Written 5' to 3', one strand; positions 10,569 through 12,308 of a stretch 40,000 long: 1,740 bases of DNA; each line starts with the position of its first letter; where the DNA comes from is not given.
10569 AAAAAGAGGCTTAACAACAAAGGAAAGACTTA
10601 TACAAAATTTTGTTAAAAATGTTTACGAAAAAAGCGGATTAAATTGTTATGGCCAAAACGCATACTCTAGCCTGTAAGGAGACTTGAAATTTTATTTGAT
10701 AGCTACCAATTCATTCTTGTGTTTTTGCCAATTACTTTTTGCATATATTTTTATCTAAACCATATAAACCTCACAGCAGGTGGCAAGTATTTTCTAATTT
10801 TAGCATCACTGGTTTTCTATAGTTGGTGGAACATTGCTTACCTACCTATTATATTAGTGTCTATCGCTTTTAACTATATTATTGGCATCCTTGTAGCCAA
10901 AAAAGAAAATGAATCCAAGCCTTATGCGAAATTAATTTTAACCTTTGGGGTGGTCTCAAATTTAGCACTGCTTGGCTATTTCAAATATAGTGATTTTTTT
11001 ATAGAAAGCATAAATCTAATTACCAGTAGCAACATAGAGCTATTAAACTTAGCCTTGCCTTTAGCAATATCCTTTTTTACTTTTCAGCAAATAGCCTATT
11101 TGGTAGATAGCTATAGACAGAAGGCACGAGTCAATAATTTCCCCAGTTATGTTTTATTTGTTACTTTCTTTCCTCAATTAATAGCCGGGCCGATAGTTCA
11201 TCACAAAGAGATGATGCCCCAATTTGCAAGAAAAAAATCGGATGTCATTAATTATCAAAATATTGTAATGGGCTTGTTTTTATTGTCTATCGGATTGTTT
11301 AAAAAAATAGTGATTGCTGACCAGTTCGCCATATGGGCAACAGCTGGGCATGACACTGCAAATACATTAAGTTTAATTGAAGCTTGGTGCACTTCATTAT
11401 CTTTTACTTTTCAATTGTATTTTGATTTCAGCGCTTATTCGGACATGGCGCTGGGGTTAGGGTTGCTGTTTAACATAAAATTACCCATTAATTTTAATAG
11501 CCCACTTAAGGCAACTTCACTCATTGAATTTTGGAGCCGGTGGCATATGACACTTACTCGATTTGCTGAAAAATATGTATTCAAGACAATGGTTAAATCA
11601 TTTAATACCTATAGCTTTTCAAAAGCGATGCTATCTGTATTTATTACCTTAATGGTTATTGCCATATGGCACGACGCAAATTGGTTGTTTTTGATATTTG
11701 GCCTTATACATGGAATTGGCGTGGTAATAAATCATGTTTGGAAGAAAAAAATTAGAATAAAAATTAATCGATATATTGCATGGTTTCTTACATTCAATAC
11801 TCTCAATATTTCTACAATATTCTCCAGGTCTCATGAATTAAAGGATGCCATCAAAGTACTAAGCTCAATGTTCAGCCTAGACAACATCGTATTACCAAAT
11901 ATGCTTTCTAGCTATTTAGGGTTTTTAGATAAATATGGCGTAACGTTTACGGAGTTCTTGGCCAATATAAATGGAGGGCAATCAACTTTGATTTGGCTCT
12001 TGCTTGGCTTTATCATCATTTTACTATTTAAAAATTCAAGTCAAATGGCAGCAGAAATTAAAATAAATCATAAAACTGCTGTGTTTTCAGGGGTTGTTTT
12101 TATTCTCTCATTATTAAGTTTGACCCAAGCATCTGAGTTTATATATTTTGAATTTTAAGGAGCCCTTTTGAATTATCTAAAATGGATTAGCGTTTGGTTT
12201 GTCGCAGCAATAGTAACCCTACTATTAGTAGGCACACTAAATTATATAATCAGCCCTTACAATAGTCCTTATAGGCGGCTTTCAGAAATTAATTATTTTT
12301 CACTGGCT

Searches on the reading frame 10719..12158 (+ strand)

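Call 64: search_protein_families(library=pfam, proteins=[window:10719-12158:+], max_evalue=0.00001)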
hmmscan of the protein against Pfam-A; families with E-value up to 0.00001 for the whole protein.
window:10719-12158:+ (479 aa): 1 family
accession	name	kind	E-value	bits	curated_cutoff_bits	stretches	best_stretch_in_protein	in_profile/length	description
PF03062.24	MBOAT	-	1.9e-24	87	27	1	131-346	71-302/337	MBOAT, membrane-bound O-acyltransferase family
